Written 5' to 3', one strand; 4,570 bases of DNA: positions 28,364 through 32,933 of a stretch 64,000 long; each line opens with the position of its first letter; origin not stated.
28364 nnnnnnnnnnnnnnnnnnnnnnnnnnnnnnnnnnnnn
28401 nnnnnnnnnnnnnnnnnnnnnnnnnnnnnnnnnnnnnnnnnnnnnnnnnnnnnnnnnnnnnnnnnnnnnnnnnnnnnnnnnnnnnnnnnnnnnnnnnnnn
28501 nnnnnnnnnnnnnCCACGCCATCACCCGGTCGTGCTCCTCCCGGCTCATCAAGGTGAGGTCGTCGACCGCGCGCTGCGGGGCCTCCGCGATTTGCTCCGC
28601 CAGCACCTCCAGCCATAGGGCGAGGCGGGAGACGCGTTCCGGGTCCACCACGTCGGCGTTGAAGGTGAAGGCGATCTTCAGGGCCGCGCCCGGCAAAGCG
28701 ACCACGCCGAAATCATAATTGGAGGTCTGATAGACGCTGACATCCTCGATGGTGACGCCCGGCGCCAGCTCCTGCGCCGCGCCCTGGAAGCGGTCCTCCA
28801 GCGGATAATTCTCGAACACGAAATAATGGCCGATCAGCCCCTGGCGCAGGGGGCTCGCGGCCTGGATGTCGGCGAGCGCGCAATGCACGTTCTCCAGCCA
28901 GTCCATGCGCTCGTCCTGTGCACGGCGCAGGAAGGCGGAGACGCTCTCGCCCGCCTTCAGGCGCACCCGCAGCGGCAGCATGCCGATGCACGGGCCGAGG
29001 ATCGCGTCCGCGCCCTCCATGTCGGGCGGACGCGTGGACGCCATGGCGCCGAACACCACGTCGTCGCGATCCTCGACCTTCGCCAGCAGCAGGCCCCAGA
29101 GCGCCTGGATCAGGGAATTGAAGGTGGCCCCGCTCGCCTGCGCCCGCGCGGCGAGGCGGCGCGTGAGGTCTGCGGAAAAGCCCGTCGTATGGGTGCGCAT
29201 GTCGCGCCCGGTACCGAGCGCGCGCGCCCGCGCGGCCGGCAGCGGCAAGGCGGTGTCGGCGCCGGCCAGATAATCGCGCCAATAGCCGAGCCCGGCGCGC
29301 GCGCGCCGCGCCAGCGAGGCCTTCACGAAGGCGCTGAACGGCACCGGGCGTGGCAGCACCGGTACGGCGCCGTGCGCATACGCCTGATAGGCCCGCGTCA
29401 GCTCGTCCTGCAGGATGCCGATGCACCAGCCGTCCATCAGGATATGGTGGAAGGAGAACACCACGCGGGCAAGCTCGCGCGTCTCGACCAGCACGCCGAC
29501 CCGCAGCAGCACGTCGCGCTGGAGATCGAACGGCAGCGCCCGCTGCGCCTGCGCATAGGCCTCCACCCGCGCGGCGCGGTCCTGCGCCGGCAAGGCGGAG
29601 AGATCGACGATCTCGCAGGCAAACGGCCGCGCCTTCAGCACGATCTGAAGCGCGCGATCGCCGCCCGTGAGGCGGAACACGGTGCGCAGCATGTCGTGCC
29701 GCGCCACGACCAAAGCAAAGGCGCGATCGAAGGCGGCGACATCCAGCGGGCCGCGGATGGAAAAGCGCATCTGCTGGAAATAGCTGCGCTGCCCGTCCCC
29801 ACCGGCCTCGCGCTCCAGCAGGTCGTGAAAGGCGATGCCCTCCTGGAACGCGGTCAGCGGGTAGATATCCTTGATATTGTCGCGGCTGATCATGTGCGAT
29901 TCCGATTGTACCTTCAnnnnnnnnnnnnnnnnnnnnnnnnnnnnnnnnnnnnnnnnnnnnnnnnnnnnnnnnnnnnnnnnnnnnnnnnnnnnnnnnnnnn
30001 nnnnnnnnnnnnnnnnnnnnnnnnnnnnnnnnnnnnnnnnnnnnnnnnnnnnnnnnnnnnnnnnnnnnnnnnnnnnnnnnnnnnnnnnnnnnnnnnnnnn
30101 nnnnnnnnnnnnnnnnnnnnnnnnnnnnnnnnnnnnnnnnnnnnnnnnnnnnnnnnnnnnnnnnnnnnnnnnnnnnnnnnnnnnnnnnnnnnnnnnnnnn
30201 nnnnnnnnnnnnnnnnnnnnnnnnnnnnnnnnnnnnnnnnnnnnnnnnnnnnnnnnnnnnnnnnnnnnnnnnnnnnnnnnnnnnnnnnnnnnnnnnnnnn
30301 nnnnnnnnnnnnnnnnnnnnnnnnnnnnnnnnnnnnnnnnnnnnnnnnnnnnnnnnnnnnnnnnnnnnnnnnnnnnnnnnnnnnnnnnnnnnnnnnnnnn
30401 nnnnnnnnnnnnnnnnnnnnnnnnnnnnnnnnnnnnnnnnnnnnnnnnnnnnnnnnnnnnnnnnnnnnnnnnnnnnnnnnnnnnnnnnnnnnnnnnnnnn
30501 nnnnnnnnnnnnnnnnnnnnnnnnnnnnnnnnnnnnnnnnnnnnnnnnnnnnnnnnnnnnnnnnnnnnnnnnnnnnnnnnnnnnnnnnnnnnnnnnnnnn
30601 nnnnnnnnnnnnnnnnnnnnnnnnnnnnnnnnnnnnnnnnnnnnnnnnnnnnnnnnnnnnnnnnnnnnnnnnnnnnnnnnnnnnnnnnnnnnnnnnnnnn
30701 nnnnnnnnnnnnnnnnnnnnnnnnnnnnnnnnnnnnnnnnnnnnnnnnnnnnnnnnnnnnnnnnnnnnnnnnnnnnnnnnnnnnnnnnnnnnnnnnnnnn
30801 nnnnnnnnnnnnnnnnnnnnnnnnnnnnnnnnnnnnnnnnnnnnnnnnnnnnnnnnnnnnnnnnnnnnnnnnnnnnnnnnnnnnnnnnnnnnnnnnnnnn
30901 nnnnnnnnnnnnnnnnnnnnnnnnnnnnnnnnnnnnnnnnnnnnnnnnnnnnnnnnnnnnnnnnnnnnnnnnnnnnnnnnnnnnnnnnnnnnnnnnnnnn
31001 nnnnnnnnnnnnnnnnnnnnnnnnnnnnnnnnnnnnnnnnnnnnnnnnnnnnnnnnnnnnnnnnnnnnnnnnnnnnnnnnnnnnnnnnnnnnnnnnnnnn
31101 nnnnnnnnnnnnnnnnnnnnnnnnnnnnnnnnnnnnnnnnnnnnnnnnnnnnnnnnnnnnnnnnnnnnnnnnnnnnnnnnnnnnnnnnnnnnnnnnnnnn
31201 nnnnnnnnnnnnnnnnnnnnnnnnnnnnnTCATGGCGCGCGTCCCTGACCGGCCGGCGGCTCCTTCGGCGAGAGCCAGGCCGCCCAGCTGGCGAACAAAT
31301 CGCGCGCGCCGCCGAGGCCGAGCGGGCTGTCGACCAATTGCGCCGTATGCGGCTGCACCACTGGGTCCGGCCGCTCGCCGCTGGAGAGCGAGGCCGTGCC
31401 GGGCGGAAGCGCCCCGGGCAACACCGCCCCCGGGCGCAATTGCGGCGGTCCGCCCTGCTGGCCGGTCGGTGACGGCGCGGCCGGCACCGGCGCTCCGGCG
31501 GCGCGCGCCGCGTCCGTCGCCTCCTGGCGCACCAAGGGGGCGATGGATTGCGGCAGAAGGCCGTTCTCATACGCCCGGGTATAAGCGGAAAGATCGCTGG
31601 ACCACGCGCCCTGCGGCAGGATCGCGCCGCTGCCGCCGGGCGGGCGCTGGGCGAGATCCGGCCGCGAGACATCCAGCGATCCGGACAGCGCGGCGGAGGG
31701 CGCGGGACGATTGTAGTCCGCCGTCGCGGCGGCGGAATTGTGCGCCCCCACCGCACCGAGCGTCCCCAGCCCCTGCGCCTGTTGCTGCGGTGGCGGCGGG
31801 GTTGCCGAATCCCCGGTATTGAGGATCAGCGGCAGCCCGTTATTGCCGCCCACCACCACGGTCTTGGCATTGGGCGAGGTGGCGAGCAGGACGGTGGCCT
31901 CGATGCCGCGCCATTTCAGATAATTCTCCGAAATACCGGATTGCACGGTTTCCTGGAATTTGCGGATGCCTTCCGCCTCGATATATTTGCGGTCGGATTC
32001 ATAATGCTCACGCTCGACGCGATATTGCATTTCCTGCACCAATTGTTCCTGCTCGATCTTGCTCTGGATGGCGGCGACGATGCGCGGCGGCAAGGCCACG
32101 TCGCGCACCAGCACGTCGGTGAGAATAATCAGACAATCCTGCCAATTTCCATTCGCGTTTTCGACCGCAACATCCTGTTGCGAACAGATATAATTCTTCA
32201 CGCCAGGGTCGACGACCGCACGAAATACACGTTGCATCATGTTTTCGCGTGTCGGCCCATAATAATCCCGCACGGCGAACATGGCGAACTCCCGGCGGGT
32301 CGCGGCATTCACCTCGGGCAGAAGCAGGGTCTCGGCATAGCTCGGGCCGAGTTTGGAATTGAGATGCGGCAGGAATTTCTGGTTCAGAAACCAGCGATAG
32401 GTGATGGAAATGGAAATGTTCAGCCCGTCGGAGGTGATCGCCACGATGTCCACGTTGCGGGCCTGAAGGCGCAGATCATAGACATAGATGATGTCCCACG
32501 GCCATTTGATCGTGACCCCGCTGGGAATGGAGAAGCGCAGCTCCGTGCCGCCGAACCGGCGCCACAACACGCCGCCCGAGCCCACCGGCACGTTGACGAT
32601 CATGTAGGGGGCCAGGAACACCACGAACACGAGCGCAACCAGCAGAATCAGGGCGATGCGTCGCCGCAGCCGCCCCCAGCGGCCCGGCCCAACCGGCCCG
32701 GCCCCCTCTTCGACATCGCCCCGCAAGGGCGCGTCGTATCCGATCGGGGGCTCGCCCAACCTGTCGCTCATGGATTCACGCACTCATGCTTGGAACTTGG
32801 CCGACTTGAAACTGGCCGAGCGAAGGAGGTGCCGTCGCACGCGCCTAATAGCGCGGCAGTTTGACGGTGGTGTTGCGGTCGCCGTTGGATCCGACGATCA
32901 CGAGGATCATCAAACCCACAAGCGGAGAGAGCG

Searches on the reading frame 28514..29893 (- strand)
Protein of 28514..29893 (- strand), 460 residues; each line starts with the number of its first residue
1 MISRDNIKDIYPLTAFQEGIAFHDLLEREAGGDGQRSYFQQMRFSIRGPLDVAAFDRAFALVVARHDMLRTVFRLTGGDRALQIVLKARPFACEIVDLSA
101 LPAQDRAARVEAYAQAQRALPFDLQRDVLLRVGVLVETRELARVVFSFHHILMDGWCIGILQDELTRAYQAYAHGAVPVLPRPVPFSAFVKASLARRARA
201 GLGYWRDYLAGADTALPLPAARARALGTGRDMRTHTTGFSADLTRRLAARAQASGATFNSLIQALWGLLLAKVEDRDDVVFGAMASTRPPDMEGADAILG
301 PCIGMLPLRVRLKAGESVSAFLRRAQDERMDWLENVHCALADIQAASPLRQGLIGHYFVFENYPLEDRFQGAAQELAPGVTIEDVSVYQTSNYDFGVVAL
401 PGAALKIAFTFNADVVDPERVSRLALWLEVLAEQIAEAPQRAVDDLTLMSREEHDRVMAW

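Call 49: search_protein_families(library=ncbifam, proteins=[window:28514-29893:-], max_evalue=0.01)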
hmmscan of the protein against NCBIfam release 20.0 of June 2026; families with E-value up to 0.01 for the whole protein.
window:28514-29893:- (460 aa): 7 families
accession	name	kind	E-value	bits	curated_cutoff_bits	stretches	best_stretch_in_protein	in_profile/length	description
NF004282.0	PRK05691.1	subfamily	2.4e-57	193.1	4090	2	4-405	3251-3653/4334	non-ribosomal peptide synthase/polyketide synthase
NF041803.1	NRPS_SolG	exception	3.2e-26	91.2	2200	1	5-455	106-544/1163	solanimycin non-ribosomal peptide synthetase SolG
NF038078.1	NRPS_MxcG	equivalog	2.2e-14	51.7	2300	1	9-327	3-310/1442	myxochelin non-ribosomal peptide synthetase MxcG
NF007605.2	PRK10252.1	equivalog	2e-10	38.9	2400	1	44-327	32-314/1292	enterobactin non-ribosomal peptide synthetase EntF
NF047350.1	aureusi_NRPS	equivalog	3.5e-08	30.8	2500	1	48-288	1027-1252/2373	aureusimine non-ribosomal peptide synthetase AusA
NF006787.0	PRK09294.1-1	subfamily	1e-05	24.7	396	1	35-277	20-244/420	acyltransferase PapA5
NF006788.0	PRK09294.1-2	equivalog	0.00045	19.1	539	1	37-198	21-172/422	phthiocerol/phthiodiolone dimycocerosyl transferase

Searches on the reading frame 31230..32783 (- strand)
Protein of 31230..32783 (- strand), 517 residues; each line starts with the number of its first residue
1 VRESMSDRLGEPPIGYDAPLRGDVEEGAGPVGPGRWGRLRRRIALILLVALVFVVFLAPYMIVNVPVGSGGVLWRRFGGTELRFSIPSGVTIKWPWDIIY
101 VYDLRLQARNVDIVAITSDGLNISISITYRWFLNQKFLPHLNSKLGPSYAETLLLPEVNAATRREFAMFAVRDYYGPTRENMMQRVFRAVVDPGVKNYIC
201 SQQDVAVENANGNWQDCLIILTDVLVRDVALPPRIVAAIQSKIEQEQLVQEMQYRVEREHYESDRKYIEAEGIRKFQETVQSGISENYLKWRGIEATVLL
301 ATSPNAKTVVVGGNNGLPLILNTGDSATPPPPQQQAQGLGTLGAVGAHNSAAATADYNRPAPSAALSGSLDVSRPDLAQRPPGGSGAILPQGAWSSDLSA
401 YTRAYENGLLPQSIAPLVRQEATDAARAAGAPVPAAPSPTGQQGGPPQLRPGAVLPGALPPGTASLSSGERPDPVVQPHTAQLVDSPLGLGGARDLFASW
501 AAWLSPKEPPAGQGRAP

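Call 6: search_protein_families(library=pfam, proteins=[window:31230-32783:-])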
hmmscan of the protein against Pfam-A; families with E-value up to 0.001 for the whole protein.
window:31230-32783:- (517 aa): 1 family
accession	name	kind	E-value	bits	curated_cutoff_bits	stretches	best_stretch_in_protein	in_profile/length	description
PF01145.31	Band_7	-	7.9e-15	55.8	23.6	1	65-259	3-175/176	SPFH domain / Band 7 family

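Call 47: search_protein_families(library=ncbifam, proteins=[window:31230-32783:-], max_evalue=0.001)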
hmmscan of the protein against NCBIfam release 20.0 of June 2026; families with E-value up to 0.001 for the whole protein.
window:31230-32783:- (517 aa): 1 family
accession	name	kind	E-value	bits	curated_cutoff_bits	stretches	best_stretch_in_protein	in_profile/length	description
TIGR01932.1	hflC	equivalog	0.00073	18.5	134.4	1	42-271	3-247/318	protease modulator HflC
